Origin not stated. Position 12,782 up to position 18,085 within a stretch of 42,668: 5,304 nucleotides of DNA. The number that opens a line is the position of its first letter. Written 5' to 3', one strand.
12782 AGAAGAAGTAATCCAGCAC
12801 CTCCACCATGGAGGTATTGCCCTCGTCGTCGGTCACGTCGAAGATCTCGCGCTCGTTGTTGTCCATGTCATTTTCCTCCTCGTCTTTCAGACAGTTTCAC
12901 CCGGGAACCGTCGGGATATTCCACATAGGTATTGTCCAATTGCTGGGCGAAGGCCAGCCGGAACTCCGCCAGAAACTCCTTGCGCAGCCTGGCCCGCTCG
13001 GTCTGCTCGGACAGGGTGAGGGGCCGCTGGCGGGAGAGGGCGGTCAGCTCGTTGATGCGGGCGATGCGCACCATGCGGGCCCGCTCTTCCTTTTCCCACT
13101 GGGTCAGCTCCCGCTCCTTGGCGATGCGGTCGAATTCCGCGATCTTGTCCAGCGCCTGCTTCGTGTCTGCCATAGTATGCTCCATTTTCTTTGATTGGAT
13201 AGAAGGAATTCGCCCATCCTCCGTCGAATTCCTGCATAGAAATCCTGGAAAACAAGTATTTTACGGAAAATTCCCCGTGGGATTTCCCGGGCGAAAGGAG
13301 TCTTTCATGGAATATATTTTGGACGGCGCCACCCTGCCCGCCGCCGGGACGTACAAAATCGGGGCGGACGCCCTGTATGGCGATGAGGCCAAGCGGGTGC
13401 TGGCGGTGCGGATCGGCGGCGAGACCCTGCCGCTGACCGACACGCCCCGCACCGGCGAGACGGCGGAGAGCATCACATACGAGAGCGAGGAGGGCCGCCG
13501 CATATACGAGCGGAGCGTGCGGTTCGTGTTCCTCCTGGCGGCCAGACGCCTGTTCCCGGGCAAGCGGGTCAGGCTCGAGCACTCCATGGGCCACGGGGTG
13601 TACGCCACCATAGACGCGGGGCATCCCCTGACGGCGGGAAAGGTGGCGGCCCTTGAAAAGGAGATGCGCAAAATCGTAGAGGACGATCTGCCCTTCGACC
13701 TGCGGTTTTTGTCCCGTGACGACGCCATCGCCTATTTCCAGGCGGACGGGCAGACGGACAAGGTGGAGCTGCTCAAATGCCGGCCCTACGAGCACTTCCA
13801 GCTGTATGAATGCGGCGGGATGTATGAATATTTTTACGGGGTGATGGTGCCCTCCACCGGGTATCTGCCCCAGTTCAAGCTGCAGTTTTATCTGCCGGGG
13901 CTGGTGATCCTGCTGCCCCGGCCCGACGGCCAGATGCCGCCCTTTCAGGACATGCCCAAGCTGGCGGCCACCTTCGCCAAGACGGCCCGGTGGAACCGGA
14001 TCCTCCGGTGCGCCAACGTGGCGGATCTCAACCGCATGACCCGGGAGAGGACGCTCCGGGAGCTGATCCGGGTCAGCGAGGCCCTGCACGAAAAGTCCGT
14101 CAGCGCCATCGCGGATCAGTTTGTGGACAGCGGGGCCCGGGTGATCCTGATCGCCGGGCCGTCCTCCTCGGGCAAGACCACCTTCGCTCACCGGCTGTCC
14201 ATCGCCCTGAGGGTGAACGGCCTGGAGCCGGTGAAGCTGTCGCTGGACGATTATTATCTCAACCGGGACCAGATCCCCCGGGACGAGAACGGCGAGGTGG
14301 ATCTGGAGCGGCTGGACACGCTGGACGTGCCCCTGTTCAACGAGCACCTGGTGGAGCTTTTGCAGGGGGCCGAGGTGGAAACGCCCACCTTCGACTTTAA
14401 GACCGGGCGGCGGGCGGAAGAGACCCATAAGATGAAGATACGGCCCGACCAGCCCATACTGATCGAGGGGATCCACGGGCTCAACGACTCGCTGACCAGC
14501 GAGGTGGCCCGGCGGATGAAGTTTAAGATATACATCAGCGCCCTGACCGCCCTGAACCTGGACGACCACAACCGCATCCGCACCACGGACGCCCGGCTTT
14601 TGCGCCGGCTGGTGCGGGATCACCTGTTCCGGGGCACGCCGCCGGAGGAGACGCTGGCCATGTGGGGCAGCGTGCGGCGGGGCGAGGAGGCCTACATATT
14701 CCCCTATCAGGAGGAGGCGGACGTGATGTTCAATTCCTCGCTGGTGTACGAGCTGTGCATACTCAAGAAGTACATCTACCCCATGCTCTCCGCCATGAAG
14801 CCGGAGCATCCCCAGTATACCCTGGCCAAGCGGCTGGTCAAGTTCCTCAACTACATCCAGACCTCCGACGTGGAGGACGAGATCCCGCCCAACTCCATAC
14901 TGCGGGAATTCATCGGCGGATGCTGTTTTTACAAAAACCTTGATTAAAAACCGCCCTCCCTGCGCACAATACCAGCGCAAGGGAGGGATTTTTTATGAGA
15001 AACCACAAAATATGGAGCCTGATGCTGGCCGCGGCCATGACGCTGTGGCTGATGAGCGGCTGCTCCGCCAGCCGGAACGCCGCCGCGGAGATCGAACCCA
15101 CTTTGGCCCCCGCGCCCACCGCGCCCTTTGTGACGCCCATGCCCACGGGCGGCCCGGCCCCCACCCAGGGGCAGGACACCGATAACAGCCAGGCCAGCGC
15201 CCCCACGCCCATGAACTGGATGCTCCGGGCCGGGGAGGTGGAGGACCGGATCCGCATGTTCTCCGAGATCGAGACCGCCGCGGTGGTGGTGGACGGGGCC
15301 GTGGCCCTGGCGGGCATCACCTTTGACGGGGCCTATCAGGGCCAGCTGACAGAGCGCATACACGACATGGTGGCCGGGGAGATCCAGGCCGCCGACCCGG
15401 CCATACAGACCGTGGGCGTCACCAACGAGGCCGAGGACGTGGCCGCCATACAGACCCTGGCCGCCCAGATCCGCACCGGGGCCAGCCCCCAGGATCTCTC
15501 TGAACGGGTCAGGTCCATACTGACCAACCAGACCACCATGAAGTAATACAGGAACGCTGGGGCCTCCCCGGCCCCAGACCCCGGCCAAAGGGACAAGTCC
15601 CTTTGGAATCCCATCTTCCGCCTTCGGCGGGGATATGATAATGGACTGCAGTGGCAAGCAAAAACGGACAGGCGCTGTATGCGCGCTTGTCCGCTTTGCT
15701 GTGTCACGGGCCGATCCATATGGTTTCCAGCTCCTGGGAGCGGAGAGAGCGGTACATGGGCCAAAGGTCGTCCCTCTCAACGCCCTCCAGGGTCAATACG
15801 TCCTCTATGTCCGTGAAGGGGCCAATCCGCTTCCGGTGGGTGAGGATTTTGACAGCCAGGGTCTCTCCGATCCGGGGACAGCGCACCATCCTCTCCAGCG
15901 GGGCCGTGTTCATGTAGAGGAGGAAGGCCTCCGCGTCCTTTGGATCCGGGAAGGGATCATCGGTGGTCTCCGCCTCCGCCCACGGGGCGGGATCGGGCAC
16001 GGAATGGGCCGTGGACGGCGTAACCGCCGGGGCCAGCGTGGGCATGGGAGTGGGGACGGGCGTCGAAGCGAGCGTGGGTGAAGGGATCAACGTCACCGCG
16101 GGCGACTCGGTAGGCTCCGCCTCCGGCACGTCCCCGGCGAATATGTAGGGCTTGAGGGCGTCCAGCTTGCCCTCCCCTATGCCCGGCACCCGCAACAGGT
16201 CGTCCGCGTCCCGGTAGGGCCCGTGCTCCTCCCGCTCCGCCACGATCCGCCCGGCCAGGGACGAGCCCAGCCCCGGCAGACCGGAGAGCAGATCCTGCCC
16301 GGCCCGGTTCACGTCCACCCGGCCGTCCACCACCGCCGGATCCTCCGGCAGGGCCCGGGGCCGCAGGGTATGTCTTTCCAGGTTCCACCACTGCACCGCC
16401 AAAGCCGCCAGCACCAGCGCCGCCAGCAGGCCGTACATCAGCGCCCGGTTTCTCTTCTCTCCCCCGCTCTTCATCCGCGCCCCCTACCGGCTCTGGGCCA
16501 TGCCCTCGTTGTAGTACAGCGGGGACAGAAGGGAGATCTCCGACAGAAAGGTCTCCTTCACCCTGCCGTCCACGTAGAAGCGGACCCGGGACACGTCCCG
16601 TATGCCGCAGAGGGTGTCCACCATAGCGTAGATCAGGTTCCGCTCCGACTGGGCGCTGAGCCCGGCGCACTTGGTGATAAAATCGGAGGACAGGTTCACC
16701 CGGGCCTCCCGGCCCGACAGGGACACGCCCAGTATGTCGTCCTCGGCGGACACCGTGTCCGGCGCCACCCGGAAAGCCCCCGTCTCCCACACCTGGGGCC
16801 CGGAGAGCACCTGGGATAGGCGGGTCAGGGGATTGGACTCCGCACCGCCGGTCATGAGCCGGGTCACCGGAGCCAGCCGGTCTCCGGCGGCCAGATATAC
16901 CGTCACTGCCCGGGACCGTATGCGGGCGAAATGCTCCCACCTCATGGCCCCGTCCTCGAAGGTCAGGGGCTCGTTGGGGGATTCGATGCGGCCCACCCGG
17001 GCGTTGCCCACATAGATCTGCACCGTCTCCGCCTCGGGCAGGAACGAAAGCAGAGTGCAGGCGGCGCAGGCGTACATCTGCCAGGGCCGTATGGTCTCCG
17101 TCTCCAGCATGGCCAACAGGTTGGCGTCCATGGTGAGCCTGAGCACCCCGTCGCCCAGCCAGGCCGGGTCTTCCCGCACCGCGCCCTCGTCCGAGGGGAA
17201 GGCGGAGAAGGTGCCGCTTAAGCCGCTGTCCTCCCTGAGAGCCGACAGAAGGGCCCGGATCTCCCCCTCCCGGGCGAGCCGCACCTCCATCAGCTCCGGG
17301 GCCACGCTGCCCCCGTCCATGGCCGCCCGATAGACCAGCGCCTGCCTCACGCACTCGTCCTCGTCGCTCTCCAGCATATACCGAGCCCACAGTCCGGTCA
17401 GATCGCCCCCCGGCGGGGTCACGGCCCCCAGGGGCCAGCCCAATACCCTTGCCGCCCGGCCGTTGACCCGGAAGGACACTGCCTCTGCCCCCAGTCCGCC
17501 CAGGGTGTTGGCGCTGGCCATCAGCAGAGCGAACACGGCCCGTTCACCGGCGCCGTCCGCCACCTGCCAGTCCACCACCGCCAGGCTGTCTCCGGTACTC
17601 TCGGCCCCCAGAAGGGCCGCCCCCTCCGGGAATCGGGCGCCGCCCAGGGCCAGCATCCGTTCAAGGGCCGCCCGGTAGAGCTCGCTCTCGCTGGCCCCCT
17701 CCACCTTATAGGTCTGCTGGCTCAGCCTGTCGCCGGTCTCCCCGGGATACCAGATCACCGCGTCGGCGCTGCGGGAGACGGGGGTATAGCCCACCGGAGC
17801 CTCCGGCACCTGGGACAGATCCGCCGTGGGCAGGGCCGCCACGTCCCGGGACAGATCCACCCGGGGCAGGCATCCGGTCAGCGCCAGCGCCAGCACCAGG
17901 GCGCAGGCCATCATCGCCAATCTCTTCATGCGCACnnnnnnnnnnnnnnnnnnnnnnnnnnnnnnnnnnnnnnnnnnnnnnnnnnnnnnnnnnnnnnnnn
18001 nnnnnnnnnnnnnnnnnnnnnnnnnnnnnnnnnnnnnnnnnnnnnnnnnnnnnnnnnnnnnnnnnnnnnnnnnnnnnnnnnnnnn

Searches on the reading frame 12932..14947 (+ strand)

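Call 47: search_protein_families(library=pfam, proteins=[window:12932-14947:+], max_evalue=0.00001)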
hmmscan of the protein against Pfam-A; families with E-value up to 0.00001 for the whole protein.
window:12932-14947:+ (671 aa): 1 family
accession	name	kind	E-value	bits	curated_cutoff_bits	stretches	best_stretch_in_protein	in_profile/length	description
PF00485.24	PRK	-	4.5e-18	66.2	22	1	404-602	1-189/196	Phosphoribulokinase / Uridine kinase family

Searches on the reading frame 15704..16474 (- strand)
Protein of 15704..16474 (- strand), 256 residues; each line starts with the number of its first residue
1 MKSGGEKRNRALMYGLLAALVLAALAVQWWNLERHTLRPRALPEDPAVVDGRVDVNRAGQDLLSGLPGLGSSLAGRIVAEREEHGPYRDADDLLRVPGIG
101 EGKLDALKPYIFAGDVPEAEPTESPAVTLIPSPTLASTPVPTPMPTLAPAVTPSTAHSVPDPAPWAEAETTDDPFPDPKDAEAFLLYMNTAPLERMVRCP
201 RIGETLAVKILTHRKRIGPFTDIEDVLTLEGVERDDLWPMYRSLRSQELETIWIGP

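Call 47: search_protein_families(library=pfam, proteins=[window:15704-16474:-], max_evalue=0.00001)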
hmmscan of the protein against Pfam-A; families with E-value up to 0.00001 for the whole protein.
window:15704-16474:- (256 aa): 4 families
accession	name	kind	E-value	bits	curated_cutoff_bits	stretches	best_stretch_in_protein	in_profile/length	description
PF12836.13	HHH_3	-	8.5e-28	96.7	27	2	52-111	5-64/65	Helix-hairpin-helix motif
PF14579.12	HHH_6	-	4.7e-08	33.6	25.6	0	63-96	27-60/90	Helix-hairpin-helix motif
PF03934.19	T2SSK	-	1.5e-07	32.1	24.2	0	53-103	1-51/63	Type II secretion system (T2SS), protein K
PF06514.17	PsbU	-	3.1e-06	27.6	24.5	0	50-110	12-68/93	Photosystem II 12 kDa extrinsic protein (PsbU)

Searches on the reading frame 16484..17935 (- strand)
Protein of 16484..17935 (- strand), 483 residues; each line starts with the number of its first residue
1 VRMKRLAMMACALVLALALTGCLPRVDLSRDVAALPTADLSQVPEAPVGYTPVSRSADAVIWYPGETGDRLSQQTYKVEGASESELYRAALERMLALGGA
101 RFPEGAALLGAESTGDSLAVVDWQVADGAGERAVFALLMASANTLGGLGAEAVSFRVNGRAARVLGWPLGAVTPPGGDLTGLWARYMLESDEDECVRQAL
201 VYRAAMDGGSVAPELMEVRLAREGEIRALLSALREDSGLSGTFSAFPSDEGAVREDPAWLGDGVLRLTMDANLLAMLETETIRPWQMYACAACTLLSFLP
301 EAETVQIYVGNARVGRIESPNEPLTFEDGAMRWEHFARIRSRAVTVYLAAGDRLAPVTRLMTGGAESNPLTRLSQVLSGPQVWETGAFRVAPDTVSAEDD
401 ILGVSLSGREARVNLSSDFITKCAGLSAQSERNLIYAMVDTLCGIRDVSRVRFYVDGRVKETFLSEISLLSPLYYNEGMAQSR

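Call 47: search_protein_families(library=pfam, proteins=[window:16484-17935:-], max_evalue=0.00001)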
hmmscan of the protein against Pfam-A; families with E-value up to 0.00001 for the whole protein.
window:16484-17935:- (483 aa): 1 family
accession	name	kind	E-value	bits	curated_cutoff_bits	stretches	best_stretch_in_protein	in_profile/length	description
PF10646.14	Germane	-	1.8e-21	77.3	23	2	346-459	2-115/117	Sporulation and spore germination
